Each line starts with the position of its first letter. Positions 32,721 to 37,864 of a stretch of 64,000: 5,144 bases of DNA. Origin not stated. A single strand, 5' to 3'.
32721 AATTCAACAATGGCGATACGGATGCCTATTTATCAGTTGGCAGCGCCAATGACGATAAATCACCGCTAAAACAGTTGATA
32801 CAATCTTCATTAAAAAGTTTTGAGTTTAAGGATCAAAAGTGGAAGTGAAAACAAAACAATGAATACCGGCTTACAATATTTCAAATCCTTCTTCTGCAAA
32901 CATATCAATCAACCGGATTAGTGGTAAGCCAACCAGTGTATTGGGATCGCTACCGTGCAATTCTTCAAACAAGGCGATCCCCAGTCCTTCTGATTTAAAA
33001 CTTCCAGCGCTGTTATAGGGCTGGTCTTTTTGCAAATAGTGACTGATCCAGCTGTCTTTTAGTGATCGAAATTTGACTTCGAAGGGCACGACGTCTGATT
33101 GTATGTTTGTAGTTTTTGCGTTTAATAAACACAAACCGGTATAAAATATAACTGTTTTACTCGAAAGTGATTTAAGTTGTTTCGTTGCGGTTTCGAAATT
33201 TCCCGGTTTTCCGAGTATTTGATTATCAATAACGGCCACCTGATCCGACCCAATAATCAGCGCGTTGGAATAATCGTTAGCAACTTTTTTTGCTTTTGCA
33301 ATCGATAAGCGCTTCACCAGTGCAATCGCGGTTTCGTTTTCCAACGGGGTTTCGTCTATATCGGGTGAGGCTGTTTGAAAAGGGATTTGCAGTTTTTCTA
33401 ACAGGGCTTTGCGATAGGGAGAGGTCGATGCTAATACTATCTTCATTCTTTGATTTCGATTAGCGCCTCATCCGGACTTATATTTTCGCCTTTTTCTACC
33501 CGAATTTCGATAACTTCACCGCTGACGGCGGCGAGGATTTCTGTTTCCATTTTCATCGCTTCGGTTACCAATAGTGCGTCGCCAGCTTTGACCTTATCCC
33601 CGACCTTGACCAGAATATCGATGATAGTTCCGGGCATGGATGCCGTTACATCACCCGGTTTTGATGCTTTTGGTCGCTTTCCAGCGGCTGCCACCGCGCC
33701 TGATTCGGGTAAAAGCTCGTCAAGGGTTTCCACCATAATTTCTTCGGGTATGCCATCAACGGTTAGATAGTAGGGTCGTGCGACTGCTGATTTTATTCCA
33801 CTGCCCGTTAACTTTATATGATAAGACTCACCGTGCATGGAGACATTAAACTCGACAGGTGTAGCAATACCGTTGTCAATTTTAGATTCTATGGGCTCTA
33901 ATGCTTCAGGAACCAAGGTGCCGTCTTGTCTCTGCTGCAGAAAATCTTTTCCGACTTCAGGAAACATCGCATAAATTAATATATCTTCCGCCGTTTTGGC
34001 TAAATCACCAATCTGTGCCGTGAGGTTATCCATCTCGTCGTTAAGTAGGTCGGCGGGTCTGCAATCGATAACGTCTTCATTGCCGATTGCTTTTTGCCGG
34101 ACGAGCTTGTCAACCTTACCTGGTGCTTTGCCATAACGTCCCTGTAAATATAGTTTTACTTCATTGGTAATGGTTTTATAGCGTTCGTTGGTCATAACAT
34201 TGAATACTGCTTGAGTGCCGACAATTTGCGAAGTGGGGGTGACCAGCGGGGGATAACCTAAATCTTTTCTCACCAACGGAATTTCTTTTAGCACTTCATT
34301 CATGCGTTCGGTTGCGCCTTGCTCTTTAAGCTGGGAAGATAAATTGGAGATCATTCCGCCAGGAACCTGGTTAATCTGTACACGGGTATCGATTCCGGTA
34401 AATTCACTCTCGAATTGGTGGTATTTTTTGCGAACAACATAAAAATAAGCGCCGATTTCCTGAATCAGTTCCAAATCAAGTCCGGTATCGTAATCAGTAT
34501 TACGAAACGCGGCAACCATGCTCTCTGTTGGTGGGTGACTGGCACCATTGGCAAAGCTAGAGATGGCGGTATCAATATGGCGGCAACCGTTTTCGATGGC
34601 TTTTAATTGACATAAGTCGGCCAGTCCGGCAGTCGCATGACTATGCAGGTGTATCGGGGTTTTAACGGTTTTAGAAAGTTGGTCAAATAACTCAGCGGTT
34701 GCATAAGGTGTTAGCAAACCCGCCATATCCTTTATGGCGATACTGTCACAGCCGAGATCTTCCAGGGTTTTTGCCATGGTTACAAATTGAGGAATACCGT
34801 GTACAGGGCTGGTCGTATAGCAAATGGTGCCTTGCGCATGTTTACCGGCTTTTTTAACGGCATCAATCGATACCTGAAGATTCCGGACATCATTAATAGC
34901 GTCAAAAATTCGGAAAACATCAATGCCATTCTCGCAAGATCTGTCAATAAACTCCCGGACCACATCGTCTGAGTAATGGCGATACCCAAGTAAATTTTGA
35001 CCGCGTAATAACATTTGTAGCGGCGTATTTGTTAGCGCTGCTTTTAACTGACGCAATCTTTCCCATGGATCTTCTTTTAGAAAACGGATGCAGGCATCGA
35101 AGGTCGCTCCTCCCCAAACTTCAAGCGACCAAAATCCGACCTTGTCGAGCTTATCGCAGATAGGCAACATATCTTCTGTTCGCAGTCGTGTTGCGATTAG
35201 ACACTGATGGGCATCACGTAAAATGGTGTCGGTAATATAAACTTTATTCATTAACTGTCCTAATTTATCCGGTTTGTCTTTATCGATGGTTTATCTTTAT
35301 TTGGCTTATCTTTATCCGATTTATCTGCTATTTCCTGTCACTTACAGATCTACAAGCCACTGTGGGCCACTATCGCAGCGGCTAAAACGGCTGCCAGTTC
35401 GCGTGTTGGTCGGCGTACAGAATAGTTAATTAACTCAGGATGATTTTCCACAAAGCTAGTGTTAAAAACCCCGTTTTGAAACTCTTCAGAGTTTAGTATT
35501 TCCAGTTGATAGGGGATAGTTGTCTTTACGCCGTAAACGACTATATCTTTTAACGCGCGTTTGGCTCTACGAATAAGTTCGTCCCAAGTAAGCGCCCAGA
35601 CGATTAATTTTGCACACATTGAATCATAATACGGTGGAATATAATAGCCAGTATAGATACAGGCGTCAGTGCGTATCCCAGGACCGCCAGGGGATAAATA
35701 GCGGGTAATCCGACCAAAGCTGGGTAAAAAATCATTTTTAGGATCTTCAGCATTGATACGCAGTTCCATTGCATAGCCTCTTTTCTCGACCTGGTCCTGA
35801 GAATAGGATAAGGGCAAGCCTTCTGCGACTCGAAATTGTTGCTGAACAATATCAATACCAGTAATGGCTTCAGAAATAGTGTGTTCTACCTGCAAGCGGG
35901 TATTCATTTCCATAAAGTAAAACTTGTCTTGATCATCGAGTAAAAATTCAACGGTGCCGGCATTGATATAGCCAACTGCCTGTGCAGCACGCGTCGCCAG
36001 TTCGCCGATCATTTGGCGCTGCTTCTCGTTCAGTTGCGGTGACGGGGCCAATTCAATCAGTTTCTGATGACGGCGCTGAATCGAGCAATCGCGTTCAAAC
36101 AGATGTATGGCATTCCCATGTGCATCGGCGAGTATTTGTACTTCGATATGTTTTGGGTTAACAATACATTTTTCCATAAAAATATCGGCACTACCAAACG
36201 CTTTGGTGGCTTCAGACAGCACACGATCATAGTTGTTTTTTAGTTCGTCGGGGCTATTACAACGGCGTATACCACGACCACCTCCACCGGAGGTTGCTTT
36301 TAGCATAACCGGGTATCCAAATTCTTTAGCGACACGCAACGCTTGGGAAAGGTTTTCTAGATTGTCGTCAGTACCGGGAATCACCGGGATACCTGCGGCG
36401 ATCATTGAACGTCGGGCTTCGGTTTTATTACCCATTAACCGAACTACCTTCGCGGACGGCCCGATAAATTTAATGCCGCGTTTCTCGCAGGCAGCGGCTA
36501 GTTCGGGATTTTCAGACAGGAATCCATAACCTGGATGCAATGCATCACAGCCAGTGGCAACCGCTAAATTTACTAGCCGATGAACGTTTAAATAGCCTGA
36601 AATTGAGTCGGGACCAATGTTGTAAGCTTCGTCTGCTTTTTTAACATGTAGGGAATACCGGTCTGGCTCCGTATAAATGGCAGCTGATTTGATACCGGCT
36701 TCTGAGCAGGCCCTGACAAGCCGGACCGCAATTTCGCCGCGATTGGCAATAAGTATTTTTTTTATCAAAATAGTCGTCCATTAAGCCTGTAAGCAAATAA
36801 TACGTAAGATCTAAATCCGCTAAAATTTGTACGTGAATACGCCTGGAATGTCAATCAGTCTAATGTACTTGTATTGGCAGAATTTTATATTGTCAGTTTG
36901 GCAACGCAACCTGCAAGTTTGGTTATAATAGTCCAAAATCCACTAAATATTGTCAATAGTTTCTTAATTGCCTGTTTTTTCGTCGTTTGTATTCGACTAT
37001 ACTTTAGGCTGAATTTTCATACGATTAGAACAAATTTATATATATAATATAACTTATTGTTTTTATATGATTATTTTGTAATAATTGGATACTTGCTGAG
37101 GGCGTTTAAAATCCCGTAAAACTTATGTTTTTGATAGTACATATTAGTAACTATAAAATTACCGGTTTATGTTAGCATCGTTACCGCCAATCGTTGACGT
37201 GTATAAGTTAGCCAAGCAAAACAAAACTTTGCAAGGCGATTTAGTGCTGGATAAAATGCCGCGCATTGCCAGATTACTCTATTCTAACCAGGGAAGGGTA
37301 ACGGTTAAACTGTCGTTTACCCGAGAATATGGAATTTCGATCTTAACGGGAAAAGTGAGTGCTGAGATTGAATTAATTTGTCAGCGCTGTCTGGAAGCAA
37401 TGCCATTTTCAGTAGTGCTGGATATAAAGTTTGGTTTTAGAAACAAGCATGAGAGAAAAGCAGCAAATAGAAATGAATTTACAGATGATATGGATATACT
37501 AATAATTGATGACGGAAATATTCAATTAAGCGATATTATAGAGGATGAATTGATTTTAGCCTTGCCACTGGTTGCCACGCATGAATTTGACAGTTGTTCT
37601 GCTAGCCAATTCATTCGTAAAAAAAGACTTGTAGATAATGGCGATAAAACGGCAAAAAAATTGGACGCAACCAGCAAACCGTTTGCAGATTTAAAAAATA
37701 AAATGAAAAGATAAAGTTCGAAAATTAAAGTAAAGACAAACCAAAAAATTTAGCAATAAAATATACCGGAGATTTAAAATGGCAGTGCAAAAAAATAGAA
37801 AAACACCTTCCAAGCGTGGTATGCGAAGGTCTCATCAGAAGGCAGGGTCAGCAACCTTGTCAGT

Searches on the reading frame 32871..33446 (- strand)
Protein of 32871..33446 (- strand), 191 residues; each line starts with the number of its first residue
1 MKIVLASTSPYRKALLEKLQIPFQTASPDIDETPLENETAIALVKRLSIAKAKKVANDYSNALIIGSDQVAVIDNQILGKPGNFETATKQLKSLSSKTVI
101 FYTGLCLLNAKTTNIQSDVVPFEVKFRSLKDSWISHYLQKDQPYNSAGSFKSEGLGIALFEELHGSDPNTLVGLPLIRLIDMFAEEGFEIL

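Call 60: search_protein_families(library=pfam, proteins=[window:32871-33446:-], max_evalue=0.000001)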
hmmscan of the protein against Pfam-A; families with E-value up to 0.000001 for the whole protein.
window:32871-33446:- (191 aa): 1 family
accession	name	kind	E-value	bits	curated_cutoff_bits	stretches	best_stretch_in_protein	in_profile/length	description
PF02545.19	Maf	-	3.5e-51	174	27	1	2-185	1-186/187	Maf-like protein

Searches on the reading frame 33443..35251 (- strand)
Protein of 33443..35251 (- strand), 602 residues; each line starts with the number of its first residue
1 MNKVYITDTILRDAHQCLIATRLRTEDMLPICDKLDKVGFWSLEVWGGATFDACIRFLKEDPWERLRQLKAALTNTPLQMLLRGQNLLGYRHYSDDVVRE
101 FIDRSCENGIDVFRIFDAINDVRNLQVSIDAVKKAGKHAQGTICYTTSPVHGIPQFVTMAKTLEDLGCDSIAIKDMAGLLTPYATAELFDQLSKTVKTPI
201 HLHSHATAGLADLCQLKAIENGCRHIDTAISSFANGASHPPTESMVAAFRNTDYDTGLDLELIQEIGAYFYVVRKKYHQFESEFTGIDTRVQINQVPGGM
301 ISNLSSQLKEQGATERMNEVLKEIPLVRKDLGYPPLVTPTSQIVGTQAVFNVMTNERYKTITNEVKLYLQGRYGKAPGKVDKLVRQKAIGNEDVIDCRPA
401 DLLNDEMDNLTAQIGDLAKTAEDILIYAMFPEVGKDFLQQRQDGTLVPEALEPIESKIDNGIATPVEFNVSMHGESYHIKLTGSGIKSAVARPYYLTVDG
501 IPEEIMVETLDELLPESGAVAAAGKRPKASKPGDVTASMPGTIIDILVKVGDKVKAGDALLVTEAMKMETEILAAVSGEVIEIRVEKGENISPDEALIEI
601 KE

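Call 60: search_protein_families(library=pfam, proteins=[window:33443-35251:-], max_evalue=0.000001)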
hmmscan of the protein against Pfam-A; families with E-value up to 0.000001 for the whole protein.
window:33443-35251:- (602 aa): 3 families
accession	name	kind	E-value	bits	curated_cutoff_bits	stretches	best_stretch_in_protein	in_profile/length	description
PF02436.23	PYC_OADA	-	2.4e-59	200.9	27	1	291-479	1-199/201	Conserved carboxylase domain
PF00682.25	HMGL-like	-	5.9e-19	68.9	29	1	129-266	119-256/260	HMGL-like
PF00364.28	Biotin_lipoyl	-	1.2e-16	60.7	22.1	1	534-600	2-73/73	Biotin-requiring enzyme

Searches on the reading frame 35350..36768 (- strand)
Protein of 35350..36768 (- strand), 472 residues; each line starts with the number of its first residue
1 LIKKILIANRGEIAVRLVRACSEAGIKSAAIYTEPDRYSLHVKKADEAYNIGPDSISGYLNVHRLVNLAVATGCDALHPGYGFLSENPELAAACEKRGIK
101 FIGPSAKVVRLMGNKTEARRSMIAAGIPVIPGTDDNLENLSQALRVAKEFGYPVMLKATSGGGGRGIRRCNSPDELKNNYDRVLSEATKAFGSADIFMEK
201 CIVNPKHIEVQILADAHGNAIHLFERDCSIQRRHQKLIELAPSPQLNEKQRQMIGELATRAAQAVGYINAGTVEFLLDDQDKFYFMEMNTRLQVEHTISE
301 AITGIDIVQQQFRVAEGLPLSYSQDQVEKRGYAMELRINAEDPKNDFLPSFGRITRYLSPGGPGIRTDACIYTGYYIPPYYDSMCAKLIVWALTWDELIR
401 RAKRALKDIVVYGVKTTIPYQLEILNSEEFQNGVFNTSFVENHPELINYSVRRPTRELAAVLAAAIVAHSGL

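Call 60: search_protein_families(library=pfam, proteins=[window:35350-36768:-], max_evalue=0.000001)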
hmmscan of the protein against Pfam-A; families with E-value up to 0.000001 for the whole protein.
window:35350-36768:- (472 aa): 5 families
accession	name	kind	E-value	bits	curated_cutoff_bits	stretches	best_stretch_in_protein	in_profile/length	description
PF02786.22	CPSase_L_D2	-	3.2e-75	252.7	19.8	1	115-321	2-209/211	Carbamoyl-phosphate synthase L chain, ATP binding domain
PF00289.28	Biotin_carb_N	-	2.4e-43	147.5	25.5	1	1-108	1-109/110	Biotin carboxylase, N-terminal domain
PF02785.25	Biotin_carb_C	-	1.3e-38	131.8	32.4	1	335-441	1-107/108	Biotin carboxylase C-terminal domain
PF07478.18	Dala_Dala_lig_C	-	1.2e-11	44.9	24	1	141-290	26-174/204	D-ala D-ala ligase C-terminus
PF02222.28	ATP-grasp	-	2.2e-08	34.4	27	1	138-291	17-162/179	ATP-grasp domain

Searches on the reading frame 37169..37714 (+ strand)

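Call 60: search_protein_families(library=pfam, proteins=[window:37169-37714:+], max_evalue=0.000001)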
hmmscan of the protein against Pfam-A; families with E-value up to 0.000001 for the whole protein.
window:37169-37714:+ (181 aa): 1 family
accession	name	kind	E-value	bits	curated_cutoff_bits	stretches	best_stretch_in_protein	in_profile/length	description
PF02620.22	YceD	-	8.5e-17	61.7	33.2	1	59-177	1-117/119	Large ribosomal RNA subunit accumulation protein YceD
